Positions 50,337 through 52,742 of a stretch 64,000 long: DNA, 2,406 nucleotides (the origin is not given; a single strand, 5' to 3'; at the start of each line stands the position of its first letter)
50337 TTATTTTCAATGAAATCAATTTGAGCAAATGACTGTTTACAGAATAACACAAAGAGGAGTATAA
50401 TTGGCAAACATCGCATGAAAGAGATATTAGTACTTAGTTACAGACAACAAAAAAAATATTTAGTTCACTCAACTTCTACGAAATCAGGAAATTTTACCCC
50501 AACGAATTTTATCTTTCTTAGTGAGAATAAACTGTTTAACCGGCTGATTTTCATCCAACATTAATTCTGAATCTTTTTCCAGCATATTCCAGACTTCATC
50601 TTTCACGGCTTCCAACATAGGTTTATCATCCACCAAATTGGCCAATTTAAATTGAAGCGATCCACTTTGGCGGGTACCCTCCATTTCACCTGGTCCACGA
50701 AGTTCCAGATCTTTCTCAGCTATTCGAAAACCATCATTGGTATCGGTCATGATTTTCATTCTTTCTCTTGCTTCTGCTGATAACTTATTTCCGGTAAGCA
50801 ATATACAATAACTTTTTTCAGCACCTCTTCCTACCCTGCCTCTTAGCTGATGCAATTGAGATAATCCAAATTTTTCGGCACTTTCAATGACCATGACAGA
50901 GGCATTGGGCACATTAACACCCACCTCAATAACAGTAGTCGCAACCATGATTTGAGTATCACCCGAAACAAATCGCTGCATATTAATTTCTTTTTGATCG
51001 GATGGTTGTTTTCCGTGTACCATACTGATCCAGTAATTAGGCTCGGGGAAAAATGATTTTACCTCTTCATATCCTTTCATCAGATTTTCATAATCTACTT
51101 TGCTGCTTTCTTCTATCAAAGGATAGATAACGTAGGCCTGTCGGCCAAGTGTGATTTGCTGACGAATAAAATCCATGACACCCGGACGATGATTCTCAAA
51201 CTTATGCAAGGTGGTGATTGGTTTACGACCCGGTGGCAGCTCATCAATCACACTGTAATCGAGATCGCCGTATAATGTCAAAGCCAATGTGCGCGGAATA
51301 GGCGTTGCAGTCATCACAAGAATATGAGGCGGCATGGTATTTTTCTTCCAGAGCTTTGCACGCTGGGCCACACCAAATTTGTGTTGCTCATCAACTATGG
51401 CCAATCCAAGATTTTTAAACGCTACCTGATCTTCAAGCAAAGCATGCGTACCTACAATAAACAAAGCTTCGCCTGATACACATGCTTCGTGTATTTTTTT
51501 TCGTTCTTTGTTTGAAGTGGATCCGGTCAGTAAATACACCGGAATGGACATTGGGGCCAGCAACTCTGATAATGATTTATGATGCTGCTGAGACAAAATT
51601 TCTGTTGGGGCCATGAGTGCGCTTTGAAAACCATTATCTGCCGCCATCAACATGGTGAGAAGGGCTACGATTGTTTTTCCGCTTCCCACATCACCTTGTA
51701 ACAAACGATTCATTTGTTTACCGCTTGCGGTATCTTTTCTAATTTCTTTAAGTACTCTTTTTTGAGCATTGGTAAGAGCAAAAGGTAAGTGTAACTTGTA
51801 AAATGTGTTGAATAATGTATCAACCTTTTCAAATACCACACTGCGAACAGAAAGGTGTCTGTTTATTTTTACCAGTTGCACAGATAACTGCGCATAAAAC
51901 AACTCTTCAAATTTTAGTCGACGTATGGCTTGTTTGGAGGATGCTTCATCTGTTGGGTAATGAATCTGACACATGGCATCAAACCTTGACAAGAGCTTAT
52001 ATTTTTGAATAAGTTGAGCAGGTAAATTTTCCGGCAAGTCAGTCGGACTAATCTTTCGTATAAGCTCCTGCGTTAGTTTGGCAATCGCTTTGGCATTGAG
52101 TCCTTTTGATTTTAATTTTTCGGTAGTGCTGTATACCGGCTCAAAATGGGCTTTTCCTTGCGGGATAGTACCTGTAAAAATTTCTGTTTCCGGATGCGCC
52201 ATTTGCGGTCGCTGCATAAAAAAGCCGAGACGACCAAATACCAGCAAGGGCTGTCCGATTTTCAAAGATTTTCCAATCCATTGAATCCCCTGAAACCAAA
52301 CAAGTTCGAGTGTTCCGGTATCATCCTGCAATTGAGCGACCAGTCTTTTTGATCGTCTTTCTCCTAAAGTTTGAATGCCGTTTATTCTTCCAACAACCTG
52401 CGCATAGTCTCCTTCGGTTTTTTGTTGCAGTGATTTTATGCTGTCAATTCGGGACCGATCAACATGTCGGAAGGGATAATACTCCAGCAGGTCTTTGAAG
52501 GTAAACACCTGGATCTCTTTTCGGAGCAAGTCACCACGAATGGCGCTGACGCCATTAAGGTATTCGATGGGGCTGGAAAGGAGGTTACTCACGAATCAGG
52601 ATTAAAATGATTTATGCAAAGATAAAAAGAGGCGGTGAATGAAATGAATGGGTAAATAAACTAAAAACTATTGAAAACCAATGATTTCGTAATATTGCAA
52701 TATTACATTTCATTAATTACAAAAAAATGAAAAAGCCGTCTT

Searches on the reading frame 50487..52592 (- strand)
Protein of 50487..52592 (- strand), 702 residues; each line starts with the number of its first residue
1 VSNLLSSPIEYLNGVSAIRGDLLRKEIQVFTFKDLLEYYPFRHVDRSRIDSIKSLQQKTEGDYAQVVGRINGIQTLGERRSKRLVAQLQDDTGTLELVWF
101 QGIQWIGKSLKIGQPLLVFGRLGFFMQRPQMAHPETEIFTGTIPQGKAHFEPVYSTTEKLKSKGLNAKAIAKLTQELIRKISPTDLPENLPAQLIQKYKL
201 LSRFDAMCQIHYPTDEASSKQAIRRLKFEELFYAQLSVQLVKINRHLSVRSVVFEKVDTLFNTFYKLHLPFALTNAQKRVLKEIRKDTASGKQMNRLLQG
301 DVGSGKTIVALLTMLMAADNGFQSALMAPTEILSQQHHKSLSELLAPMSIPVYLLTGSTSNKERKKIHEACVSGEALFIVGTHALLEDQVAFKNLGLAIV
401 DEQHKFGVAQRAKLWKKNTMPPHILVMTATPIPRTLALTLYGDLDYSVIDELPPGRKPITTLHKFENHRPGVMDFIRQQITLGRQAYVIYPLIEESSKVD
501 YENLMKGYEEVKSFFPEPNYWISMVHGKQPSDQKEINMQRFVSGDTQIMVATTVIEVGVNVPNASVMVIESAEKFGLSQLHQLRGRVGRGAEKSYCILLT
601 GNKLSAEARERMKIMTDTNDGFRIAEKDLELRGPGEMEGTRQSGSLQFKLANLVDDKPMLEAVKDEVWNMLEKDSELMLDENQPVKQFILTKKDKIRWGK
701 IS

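Call 53: search_protein_families(library=pfam, proteins=[window:50487-52592:-])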
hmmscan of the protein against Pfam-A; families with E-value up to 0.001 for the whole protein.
window:50487-52592:- (702 aa): 6 families
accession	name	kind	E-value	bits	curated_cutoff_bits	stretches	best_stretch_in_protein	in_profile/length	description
PF00270.35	DEAD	-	9.5e-24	84.4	26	1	275-436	2-164/167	DEAD/DEAH box helicase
PF00271.37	Helicase_C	-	1.1e-19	71.2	23.5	1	511-589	28-108/110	Helicase conserved C-terminal domain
PF19833.4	RecG_dom3_C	-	2.3e-18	66.5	26.8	1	618-702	1-87/87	ATP-dependent DNA helicase RecG, domain 3, C-terminal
PF17191.10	RecG_wedge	-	3.1e-12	46.8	23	1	8-165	1-151/162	RecG wedge domain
PF04851.21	ResIII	-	3.2e-10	40.6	22.5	1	272-431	3-162/164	Type III restriction enzyme, res subunit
PF01336.31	tRNA_anti-codon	-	5.3e-08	33.1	27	1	65-138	2-74/75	OB-fold nucleic acid binding domain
